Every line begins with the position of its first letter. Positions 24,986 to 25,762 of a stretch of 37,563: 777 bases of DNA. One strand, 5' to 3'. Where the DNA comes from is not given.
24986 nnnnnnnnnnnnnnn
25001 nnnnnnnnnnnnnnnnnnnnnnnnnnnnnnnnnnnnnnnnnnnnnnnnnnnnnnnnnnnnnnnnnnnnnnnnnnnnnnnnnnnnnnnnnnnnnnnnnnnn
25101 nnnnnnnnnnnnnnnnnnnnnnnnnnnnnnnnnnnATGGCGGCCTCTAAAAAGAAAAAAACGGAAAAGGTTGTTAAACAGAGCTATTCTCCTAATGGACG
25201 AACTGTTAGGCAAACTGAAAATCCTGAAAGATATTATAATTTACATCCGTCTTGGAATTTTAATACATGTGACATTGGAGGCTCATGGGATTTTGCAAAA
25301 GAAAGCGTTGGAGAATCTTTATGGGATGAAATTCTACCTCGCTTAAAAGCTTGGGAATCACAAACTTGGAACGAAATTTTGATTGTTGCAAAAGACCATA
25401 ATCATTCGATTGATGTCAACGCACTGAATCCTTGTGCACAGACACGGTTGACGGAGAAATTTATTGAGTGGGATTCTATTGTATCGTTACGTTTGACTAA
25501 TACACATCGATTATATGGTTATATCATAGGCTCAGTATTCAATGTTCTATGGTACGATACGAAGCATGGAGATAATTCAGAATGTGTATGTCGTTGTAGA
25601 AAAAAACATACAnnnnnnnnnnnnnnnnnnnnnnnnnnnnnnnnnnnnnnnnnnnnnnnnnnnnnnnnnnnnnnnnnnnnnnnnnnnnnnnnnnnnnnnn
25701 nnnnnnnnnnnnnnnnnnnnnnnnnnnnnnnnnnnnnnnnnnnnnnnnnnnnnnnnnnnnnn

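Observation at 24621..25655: Panacea (DUF4065) antitoxin-like gene translationally coupled to an unrecognisable 159-aa partner: candidate novel PanA-PanT toxin-antitoxin or abortive-infection module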

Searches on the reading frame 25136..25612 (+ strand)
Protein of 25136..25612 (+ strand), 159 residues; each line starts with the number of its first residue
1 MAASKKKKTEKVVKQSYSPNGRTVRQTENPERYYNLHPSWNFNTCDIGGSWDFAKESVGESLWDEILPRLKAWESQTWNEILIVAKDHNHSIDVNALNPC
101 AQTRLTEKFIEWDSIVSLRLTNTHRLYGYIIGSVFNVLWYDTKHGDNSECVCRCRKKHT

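Call 3: search_protein_families(library=pfam, proteins=[window:25136-25612:+], max_evalue=1)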
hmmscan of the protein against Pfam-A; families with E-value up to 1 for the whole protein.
window:25136-25612:+ (159 aa): 0 families

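Call 4: search_protein_families(library=padloc, proteins=[window:25136-25612:+], max_evalue=1)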
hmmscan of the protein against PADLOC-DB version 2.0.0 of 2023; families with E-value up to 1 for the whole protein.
window:25136-25612:+ (159 aa): 1 family
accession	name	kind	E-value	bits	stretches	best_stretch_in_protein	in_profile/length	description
PDLC03891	NsnC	-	0.00022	18.9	1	65-144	203-278/284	-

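Call 5: search_protein_families(library=phrogs, proteins=[window:25136-25612:+], max_evalue=1)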
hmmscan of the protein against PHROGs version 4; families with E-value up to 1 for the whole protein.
window:25136-25612:+ (159 aa): 1 family
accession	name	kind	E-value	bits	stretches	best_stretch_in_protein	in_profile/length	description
phrog_8366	-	unknown function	3e-06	28.4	1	67-144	60-135/140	-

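Call 6: search_protein_families(library=ncbifam, proteins=[window:25136-25612:+], max_evalue=1)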
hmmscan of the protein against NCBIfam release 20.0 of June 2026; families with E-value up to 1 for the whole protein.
window:25136-25612:+ (159 aa): 1 family
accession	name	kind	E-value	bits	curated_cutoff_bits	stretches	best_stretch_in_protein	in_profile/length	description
NF046006.1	MAG6450_fam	subfamily_domain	0.00099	19.6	40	1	115-144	69-99/103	MAG6450 family protein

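Call 10: find_homologous_proteins(query=window:25136-25612:+)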
Query window:25136-25612:+ (159 aa): 44 proteins with E <= 0.001 among 51 candidates.
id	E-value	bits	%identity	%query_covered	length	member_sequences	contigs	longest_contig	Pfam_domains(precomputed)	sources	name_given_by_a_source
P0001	3.2e-107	374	100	100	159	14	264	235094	-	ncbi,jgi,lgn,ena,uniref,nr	ncbi:hypothetical protein [Ruthenibacterium lactatiformans]|jgi:hypothetical protein|uniref:hypothet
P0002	5.0e-84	298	82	100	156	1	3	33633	-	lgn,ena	-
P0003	2.0e-65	238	64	100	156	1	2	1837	-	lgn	-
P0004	8.5e-56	206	61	89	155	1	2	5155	-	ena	-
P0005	5.7e-55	204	58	100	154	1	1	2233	-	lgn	-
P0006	1.7e-54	202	57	100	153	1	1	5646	-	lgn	-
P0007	4.8e-52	194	57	100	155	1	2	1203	-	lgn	-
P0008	1.4e-51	193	57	100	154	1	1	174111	-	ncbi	-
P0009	2.7e-51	192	56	100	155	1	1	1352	-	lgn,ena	-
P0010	4.9e-51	191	57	100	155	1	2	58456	-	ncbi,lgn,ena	-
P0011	9.3e-51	190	57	100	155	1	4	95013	-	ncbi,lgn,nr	ncbi:MAG: hypothetical protein HFG41_08395 [Coprococcus sp.]|nr:hypothetical protein [Coprococcus sp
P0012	1.1e-50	190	55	100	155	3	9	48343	-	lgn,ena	-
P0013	2.7e-50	189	55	100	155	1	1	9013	-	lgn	-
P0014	1.2e-49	186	55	100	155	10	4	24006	-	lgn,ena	-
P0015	1.5e-49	186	54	100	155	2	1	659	-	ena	-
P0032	1.2e-43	167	50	100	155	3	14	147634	-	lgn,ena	-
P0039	2.3e-37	146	50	100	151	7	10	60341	-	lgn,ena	-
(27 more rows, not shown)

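Call 11: search_solved_structures(query=window:25136-25612:+, max_evalue=10, show_alignments=2)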
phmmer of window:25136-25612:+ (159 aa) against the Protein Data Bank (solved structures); distinct sequences matched with E-value up to 10: 0.

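Call 15: search_solved_structures(query=A1, max_evalue=10, show_alignments=3)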
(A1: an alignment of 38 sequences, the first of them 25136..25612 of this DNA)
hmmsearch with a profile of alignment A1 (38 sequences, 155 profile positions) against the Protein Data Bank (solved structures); distinct sequences matched with E-value up to 10: 1.
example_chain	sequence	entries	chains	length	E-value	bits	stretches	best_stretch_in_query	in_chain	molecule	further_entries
3o6n_A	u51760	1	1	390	0.52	13.2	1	82-123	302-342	APL1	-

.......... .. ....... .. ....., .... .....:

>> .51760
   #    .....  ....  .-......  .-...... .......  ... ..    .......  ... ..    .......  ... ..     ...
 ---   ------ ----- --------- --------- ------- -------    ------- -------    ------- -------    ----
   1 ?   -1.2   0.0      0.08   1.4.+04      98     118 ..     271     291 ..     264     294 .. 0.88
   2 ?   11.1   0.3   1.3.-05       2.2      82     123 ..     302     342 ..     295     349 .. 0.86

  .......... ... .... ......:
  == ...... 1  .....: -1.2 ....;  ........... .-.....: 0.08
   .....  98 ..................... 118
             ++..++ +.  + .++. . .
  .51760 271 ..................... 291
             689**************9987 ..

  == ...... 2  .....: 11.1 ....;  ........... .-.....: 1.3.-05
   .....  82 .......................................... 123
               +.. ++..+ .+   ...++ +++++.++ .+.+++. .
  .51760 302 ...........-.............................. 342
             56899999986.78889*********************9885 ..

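Call 20: find_encoding_contigs(protein=P0008, flank=4000, max_places=3)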
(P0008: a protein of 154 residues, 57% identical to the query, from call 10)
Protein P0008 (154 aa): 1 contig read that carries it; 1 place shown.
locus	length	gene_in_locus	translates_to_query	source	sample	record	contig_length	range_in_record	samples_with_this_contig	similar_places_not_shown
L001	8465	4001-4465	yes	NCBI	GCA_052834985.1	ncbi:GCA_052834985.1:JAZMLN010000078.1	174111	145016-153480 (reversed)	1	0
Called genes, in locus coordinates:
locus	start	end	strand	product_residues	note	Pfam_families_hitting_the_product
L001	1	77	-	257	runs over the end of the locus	PF19502:DUF6036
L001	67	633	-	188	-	PF01381:HTH_3 (weak), PF13443:HTH_26 (weak)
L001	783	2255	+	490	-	PF00665:rve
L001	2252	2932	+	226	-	PF01695:IstB_IS21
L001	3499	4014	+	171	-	PF13274:SocA_Panacea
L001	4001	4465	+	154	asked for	-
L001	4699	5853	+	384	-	PF14659:Phage_int_SAM_3, PF00589:Phage_integrase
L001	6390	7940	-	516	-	PF07866:DUF1653, PF22769:DCD, PF00692:dUTPase (weak)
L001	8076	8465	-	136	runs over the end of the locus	PF14413:Thg1C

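Call 21: find_encoding_contigs(protein=P0032, flank=4000, max_places=3)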
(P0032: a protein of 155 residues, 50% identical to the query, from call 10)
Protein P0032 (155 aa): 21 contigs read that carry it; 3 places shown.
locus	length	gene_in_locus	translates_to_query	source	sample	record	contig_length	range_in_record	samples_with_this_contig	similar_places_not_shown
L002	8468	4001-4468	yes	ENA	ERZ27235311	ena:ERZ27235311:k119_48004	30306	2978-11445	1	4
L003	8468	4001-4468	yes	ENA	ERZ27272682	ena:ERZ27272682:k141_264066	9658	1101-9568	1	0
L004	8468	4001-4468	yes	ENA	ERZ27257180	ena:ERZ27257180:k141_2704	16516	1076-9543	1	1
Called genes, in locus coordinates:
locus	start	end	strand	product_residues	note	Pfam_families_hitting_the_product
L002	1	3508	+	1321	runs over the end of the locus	-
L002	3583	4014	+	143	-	PF13274:SocA_Panacea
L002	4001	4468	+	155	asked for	-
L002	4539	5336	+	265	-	PF20195:DUF6558, PF20753:DUF6558_C, PF22768:SPP1_Dit (faint)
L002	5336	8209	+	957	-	-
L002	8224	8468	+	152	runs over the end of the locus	-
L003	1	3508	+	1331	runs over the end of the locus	-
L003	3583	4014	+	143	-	PF13274:SocA_Panacea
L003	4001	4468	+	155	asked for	-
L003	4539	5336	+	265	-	PF20195:DUF6558, PF20753:DUF6558_C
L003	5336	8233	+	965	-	-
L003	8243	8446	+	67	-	-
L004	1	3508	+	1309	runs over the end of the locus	-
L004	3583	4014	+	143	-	PF13274:SocA_Panacea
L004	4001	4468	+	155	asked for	-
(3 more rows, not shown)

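Call 22: find_encoding_contigs(protein=P0039, flank=4000, max_places=3)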
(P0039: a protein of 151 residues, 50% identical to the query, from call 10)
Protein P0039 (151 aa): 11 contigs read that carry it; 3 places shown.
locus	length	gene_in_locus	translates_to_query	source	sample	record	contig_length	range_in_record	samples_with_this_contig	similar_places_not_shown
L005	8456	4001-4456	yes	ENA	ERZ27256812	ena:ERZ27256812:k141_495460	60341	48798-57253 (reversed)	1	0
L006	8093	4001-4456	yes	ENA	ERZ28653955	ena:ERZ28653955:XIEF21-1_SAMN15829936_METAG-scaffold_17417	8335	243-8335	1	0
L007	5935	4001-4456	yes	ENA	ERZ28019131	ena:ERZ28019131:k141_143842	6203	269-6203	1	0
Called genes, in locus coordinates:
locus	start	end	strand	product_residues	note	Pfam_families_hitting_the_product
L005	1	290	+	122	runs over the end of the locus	PF01844:HNH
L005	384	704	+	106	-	PF14354:Lar_restr_allev, PF24460:DUF7575 (faint), PF14354:Lar_restr_allev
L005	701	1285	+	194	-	-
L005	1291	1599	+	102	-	-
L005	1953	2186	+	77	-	-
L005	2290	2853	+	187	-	-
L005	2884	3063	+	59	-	-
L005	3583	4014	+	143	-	PF13274:SocA_Panacea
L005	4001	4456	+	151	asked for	-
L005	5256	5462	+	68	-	-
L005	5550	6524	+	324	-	PF02195:ParB_N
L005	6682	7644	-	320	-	-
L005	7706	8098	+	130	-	-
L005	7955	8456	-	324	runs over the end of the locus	PF01695:IstB_IS21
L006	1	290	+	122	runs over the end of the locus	PF01844:HNH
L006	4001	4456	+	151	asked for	-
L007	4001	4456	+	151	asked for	-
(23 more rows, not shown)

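Call 23: predict_structure(alignment_id=A1)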
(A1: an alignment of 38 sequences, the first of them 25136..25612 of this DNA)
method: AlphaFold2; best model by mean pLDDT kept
length: 159 residues; sequences in the alignment: 38
mean_pLDDT: 81.7   pTM: 0.76
mean pLDDT of the five models: 81.7, 80.5, 79.1, 75.7, 73.4
residues with pLDDT >= 90: 84; 70-90: 42; 50-70: 10; < 50: 23
segments of 3 or more residues with pLDDT < 50: 1-20, 157-159
pLDDT, mean of each block of 10 residues (from residue 1): 40 42 65 92 89 91 96 96 91 91 89 89 93 94 88 60
secondary structure, 60 per line:
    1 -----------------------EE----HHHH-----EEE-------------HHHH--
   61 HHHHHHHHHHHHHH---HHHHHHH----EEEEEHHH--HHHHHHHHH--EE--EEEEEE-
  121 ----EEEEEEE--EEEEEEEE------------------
elements in order: H30-33 E39-41 H55-58 H61-74 H78-84 E89-93 H99-107 E114-119 E125-131 E134-141

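Call 26: fold_search(model_id=the predicted structure, library=pdb)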
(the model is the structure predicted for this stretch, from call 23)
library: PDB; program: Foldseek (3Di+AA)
matches with E <= 10: 171; with E <= 0.001: 0
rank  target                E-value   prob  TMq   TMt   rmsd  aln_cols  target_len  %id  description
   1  7v5y_E                3.0e-01  0.47  0.34  0.55   5.3       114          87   11  Crystal structure of hexameric complex of Sa2YoeB-Sa2YefM toxin-antitoxin from Staphylococcus aureus (released 2021-12-15)
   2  7v6w_E                3.4e-01  0.41  0.17  0.29   3.2        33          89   15  Crystal structure of heterohexameric Sa2YoeB-Sa2YefM complex bound to 26bp-DNA (released 2021-12-15)
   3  7v6w_F                3.7e-01  0.35  0.17  0.29   3.2        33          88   15  Crystal structure of heterohexameric Sa2YoeB-Sa2YefM complex bound to 26bp-DNA (released 2021-12-15)
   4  7xbj_A                3.7e-01  0.35  0.17  0.09   3.0        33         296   21  Txp40, an insecticidal toxin protein from Xenorhabdus nematophila (released 2023-03-29)
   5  7xbj_B                3.9e-01  0.44  0.17  0.10   1.8        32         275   22  Txp40, an insecticidal toxin protein from Xenorhabdus nematophila (released 2023-03-29)
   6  2a6r_C                4.7e-01  0.33  0.16  0.30   1.7        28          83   21  Crystal structure of YoeB under PEG condition (released 2005-08-23)
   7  3oei_C                7.3e-01  0.28  0.16  0.29   1.6        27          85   22  Crystal structure of Mycobacterium tuberculosis RelJK (Rv3357-Rv3358-RelBE3) (released 2011-03-16)
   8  6xrw_C                7.3e-01  0.14  0.26  0.39   7.7       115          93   12  Chromosomal ParDE TA system from P. aeruginosa (released 2021-07-28)
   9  6l8e_E                7.8e-01  0.25  0.16  0.28   1.3        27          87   18  Crystal structure of heterohexameric YoeB-YefM complex bound to 26bp-DNA (released 2020-09-02)
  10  3oei_G                8.3e-01  0.25  0.16  0.29   1.6        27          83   22  Crystal structure of Mycobacterium tuberculosis RelJK (Rv3357-Rv3358-RelBE3) (released 2011-03-16)
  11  3g5o_B                9.4e-01  0.16  0.27  0.47   6.4       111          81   15  The crystal structure of the toxin-antitoxin complex RelBE2 (Rv2865-2866) from Mycobacterium tuberculosis (released 2009-04-14)
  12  7bwf_A                1.0e+00  0.16  0.16  0.27   2.9        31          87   19  YoeB-YefM complex from Staphylococcus aureus (released 2020-05-20)
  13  4mct_D                1.0e+00  0.16  0.17  0.27   2.2        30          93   20  P. vulgaris HIGBA structure, crystal form 1 (released 2013-12-11)
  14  2a6q_E                1.0e+00  0.15  0.15  0.27   3.0        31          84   19  Crystal structure of YefM-YoeB complex (released 2005-08-23)
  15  4lsy_A                1.1e+00  0.21  0.18  0.30   2.5        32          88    9  Crystal structure of copper-bound L66S mutant toxin from Helicobacter pylori (released 2014-02-05)
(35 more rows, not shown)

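Call 27: fold_search(model_id=the predicted structure, library=viral)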
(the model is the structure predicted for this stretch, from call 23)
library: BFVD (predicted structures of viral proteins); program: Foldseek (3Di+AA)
matches with E <= 10: 78; with E <= 0.001: 0
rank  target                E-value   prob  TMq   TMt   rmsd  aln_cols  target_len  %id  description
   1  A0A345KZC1            3.4e-01  0.25  0.18  0.23  10.0        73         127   12  (no name in the UniProt tables at hand)
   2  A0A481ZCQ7            6.0e-01  0.11  0.18  0.14   7.8        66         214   18  Uncharacterized protein [Pithovirus LCPAC406]
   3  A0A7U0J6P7            8.8e-01  0.08  0.14  0.10   8.6        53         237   17  Uncharacterized protein [Klebsiella phage vB_KpM_FBKp24]
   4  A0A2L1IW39            1.5e+00  0.21  0.16  0.20   1.4        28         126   18  Uncharacterized protein [Streptomyces phage BillNye]
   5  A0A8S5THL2            1.5e+00  0.16  0.16  0.15   1.4        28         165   18  Cytotoxic translational repressor [Myoviridae sp. ctiv53]
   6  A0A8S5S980            1.6e+00  0.04  0.15  0.18   6.1        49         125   14  Uncharacterized protein [Phage sp. ctGns7]
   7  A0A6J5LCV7            2.4e+00  0.03  0.12  0.16   8.0        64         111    9  Uncharacterized protein [uncultured Caudovirales phage]
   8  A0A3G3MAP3            2.9e+00  0.12  0.17  0.27   1.5        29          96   10  Uncharacterized protein [Gordonia phage Octobien14]
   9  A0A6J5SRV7            2.9e+00  0.01  0.10  0.19   7.5        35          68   14  Uncharacterized protein [uncultured Caudovirales phage]
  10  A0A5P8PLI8            3.1e+00  0.09  0.17  0.27   4.2        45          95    9  (no name in the UniProt tables at hand)
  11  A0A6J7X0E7            3.3e+00  0.08  0.18  0.03   3.1        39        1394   13  Uncharacterized protein [uncultured Caudovirales phage]
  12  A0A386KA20            3.3e+00  0.05  0.15  0.31   9.3        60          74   13  (no name in the UniProt tables at hand)
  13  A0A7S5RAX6            3.3e+00  0.03  0.16  0.25   4.6        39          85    8  Uncharacterized protein [Rhizobium phage RHph_TM30]
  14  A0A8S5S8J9            3.5e+00  0.06  0.18  0.24   3.7        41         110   15  Uncharacterized protein [Siphoviridae sp. ctb3910]
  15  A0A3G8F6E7            3.8e+00  0.07  0.15  0.14   2.8        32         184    0  (no name in the UniProt tables at hand)
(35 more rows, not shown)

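Call 28: search_protein_representatives(alignment_id=A1)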
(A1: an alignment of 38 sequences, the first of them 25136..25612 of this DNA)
Query: 38 sequences, 155 profile positions. Proteins with E-value up to 0.001 (for the whole library): 1929; up to 1e-10: 878; up to 1e-30: 44. The best 150 are listed.
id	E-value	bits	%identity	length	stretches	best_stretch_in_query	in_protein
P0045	2.3e-64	232.0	-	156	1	1-155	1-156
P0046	2.8e-63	228.5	-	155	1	1-155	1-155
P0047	5.9e-62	224.2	-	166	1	1-155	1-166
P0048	1.2e-61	223.1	-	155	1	1-155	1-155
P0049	2.3e-60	219.0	-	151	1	1-155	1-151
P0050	1.3e-58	213.4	-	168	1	8-155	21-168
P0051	1.6e-58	213.0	-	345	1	7-155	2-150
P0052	1.0e-53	197.4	-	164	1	1-155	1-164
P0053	7.2e-53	194.7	-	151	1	5-155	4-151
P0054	8.1e-53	194.5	-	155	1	1-155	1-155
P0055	1.7e-52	193.5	-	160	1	1-155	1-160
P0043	1.3e-48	180.8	-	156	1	1-142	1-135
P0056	1.8e-47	177.1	-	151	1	7-155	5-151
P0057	4.3e-46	172.6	-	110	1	50-155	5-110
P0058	9.9e-46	171.5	-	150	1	13-155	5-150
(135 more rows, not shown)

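Call 33: list_cluster_members(proteins=[window:25136-25612:+, window:24721-25146:+, P0011, P0008])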
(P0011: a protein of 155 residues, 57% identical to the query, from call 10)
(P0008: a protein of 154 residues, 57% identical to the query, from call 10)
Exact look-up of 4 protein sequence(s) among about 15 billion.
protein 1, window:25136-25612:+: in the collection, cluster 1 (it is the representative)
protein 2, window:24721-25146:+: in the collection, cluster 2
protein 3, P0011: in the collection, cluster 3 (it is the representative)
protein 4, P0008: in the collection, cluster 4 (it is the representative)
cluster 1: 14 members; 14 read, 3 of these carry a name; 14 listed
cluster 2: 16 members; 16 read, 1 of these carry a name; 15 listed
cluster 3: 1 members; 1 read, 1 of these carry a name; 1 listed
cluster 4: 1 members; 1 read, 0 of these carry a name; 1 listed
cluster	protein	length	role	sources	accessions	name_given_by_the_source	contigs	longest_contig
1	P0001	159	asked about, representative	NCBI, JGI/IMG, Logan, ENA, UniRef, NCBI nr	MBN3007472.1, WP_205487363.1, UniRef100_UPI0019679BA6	hypothetical protein [Ruthenibacterium lactatiformans] | hypothetical protein | hypothetical protein n=1 Tax=Ruthenibacterium lactatiformans TaxID=1550024 ...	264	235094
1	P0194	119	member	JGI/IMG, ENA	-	hypothetical protein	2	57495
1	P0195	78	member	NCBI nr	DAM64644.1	MAG TPA: hypothetical protein [Caudoviricetes sp.]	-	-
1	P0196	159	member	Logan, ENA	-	-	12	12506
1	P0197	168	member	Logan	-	-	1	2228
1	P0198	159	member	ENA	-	-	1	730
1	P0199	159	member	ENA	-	-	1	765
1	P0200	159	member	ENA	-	-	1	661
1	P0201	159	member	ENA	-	-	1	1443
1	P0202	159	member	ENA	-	-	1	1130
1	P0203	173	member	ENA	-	-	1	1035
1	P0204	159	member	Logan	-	-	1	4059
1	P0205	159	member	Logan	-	-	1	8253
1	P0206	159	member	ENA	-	-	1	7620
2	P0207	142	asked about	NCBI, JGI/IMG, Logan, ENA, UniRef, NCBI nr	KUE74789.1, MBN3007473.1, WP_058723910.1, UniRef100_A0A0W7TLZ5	hypothetical protein ASJ35_17290 [Ruthenibacterium lactatiformans] | glr3897 protein | Antitoxin SocA-like Panacea domain-containing protein n=1 Tax=Ruthenibacterium ...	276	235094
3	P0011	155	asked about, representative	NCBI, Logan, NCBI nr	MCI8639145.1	MAG: hypothetical protein HFG41_08395 [Coprococcus sp.] | hypothetical protein [Coprococcus sp.]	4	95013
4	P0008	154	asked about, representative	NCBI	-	-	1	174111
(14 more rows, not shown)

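Call 37: search_protein_families(library=pfam, alignment_id=A2, max_evalue=10)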
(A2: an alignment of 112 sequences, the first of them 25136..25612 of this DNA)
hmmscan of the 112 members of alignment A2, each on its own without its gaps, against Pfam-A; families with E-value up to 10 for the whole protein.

A. member 1, window:25136-25612:+ (159 aa): 0 families

B. families by the number of members that match (of 112 scanned): 51 families (the first 25 are shown)
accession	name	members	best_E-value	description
PF15417.11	DUF4624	3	0.0094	Domain of unknown function (DUF4624)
PF17840.6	Tugs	3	0.059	Tethering Ubl4a to BAGS domain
PF05015.19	HigB-like_toxin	2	0.068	RelE-like toxin of type II toxin-antitoxin system HigB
PF13871.12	Helicase_C_4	1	0.0056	C-terminal domain on Strawberry notch homologue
PF09216.15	Pfg27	1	0.0064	Pfg27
PF20383.3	DUF6678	1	0.0068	Family of unknown function (DUF6678)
PF24662.1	DUF7650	1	0.0082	Domain of unknown function (DUF7650)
PF22618.1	RskA_N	1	0.012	Anti-sigma-K factor RskA, N-terminal domain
PF07710.16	P53_tetramer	1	0.015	P53 tetramerisation motif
PF12776.13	Myb_DNA-bind_3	1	0.019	Myb/SANT-like DNA-binding domain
PF20227.3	DUF6586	1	0.019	Family of unknown function (DUF6586)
PF06769.20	YoeB_toxin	1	0.019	YoeB-like toxin of bacterial type II toxin-antitoxin system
PF17528.7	HdcB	1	0.025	Histidine decarboxylase maturation protein HdcB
PF03950.23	tRNA-synt_1c_C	1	0.028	tRNA synthetases class I (E and Q), anti-codon binding domain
PF20391.3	DUF6686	1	0.033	Family of unknown function (DUF6686)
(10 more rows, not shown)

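Call 39: search_solved_structures(query=A2, max_evalue=10, show_alignments=3)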
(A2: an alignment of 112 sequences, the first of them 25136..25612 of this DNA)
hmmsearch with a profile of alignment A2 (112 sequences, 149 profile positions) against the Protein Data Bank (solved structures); distinct sequences matched with E-value up to 10: 2.
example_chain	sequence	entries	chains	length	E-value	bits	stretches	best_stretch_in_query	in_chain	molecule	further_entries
1xzp_A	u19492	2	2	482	1.2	12.3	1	49-111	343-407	Probable tRNA modification GTPase trmE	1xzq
5jsn_B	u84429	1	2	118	3.6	10.7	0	26-104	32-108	Bcl2 inhibitor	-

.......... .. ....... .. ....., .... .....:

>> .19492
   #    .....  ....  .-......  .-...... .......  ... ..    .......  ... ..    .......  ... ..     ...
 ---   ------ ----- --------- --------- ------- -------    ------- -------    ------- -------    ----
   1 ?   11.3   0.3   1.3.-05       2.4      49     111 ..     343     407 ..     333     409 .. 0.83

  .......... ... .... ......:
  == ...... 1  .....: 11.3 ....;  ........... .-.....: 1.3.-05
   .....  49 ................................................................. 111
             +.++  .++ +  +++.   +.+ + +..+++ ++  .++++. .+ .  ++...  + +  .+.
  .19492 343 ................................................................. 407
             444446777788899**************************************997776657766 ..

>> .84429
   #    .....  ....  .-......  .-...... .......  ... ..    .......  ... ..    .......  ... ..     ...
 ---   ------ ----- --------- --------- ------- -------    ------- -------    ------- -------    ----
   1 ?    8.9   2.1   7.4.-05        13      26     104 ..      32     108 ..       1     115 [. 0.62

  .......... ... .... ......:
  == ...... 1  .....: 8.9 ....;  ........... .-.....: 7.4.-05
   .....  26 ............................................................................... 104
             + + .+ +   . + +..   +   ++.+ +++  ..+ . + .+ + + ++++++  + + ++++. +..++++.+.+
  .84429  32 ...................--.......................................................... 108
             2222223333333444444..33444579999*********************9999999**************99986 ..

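Call 41: find_homologous_proteins(query=A2, max_evalue=0.001)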
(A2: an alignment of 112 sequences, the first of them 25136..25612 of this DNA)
Query A2 (112 sequences) (159 aa, profile of the alignment): 131 proteins with E <= 0.001 among 1499 candidates; the best 120 are listed.
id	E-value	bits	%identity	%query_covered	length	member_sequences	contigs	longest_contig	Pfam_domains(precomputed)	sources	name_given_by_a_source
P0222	3.1e-48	181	56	100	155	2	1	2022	-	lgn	-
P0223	5.1e-48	181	28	95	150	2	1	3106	-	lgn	-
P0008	1.4e-47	179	57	100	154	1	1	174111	-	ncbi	-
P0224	2.3e-47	179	36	86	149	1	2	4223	-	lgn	-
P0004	2.5e-47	178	61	89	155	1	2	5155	-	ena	-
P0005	2.6e-47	178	58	100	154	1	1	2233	-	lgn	-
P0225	3.7e-47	178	33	94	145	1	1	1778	-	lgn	-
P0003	5.0e-47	177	64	100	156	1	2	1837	-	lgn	-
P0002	6.1e-47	177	82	100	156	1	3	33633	-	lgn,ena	-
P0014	7.0e-47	177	55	100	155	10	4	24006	-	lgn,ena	-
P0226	1.7e-46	176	53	100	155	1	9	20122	-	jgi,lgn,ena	-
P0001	2.4e-46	175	100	100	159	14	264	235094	-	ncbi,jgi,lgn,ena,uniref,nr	ncbi:hypothetical protein [Ruthenibacterium lactatiformans]|jgi:hypothetical protein|uniref:hypothet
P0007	2.6e-46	175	57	100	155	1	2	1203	-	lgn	-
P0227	3.3e-46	175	34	100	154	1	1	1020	-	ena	-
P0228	5.0e-46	174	53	100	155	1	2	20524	-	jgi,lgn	jgi:hypothetical protein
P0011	5.2e-45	171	57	100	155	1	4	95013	-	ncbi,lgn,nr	ncbi:MAG: hypothetical protein HFG41_08395 [Coprococcus sp.]|nr:hypothetical protein [Coprococcus sp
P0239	3.2e-44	168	33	96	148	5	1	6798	-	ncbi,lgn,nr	ncbi:hypothetical protein NIES2101_43170 [Calothrix sp. HK-06]|nr:hypothetical protein NIES2101_4317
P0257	1.9e-43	166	34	94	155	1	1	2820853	-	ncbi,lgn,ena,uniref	ncbi:hypothetical protein IGI66_001724 [Enterococcus sp. AZ048]|uniref:hypothetical protein n=1 Tax=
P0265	1.1e-42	163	30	83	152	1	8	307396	-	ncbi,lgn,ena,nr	ncbi:TPA: hypothetical protein U1B46_000849 [Streptococcus suis]|nr:hypothetical protein [Streptococ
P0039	2.3e-42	162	50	100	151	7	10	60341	-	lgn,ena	-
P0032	7.9e-42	161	50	100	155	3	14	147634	-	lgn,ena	-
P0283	2.4e-39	153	32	75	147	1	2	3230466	-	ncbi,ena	-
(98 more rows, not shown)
